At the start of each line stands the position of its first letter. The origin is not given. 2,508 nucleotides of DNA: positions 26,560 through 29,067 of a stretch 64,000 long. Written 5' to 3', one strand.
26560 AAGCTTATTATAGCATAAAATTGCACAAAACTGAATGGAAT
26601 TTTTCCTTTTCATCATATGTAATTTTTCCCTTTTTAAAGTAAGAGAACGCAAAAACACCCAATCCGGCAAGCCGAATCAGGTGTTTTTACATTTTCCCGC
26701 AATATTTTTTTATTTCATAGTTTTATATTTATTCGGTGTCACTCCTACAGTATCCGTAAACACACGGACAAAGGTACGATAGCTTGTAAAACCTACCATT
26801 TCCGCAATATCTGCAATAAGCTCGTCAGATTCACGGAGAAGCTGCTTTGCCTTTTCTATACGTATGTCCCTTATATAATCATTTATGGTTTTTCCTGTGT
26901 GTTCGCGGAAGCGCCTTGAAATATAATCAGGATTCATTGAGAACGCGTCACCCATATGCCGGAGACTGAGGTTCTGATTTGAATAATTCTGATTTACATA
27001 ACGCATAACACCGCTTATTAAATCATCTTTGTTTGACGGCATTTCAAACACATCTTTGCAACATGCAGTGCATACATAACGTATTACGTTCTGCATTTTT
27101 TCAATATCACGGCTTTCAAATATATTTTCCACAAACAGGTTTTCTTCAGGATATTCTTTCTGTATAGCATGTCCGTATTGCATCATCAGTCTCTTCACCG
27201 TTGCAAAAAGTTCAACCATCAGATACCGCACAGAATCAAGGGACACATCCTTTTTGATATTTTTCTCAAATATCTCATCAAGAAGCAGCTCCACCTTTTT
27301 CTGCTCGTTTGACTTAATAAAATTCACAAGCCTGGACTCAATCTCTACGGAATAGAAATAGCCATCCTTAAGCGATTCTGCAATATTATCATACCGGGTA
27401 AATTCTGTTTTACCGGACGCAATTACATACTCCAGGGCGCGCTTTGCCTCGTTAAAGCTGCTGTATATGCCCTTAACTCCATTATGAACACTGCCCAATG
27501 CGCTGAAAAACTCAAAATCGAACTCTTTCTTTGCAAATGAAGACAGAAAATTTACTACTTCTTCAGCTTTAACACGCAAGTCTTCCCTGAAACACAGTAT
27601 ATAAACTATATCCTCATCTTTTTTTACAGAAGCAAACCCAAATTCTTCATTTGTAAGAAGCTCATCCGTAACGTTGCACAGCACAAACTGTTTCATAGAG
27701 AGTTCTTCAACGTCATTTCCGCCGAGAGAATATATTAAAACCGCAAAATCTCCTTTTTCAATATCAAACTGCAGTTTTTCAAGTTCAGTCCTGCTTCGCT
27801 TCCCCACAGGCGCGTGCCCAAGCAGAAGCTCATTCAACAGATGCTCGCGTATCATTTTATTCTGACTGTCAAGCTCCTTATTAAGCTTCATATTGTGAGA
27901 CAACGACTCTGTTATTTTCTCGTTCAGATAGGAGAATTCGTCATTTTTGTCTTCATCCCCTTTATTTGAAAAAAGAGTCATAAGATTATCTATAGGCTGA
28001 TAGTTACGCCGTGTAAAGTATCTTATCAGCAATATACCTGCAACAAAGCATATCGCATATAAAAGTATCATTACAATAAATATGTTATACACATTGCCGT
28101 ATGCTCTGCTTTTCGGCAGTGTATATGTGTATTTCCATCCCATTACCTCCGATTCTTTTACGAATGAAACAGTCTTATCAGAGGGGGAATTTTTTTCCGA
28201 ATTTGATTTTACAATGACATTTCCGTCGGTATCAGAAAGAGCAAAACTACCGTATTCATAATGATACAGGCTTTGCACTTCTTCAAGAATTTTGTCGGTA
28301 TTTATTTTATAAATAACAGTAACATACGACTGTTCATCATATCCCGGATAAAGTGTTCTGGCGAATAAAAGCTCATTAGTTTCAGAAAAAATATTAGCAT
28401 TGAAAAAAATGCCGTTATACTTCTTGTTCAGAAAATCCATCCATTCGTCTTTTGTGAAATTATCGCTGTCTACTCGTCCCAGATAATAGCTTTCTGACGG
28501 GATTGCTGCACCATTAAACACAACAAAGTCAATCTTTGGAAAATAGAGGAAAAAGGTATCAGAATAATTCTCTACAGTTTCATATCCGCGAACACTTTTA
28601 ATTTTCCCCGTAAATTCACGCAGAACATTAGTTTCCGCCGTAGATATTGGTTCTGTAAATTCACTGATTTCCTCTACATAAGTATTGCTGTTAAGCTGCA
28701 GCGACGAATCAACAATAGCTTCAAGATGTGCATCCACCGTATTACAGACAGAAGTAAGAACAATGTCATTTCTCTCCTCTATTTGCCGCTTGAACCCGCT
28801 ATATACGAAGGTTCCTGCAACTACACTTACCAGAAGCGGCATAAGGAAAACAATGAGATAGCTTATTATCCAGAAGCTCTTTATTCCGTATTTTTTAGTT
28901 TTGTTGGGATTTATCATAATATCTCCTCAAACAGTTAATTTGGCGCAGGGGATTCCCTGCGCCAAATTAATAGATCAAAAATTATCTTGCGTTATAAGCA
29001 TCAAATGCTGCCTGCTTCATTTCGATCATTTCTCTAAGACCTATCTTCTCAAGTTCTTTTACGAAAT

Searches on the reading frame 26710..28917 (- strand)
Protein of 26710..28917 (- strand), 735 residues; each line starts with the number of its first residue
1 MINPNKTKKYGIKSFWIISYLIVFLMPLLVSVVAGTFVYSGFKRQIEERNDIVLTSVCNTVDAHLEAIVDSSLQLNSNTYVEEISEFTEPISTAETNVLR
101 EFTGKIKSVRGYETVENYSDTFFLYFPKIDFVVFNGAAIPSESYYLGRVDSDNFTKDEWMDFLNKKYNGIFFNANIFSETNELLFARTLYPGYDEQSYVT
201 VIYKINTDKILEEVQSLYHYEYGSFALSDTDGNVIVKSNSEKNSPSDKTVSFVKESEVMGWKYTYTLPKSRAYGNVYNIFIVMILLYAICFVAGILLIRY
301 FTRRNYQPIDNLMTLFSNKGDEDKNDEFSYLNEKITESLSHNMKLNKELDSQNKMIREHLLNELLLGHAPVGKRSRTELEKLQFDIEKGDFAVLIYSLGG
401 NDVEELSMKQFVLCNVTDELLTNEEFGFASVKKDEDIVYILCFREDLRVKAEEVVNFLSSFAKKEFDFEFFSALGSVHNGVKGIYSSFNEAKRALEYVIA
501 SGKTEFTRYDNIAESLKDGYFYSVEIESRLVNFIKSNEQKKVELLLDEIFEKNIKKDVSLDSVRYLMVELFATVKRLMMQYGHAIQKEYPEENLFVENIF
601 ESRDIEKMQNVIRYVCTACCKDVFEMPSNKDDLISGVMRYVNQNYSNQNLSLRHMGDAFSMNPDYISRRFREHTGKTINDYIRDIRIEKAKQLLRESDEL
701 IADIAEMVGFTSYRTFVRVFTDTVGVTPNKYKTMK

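Call 63: search_protein_families(library=pfam, proteins=[window:26710-28917:-], max_evalue=0.0001)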
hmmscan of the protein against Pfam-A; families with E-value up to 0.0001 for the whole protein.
window:26710-28917:- (735 aa): 3 families
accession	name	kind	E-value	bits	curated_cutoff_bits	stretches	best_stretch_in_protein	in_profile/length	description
PF12833.13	HTH_18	-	1.1e-20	74.1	33.6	1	657-732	3-78/80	Helix-turn-helix domain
PF00165.29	HTH_AraC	-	1.5e-13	50.9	26.6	1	699-731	9-40/42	Bacterial regulatory helix-turn-helix proteins, AraC family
PF17853.6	GGDEF_2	-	2.3e-05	25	24.5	1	391-496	23-115/116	GGDEF-like domain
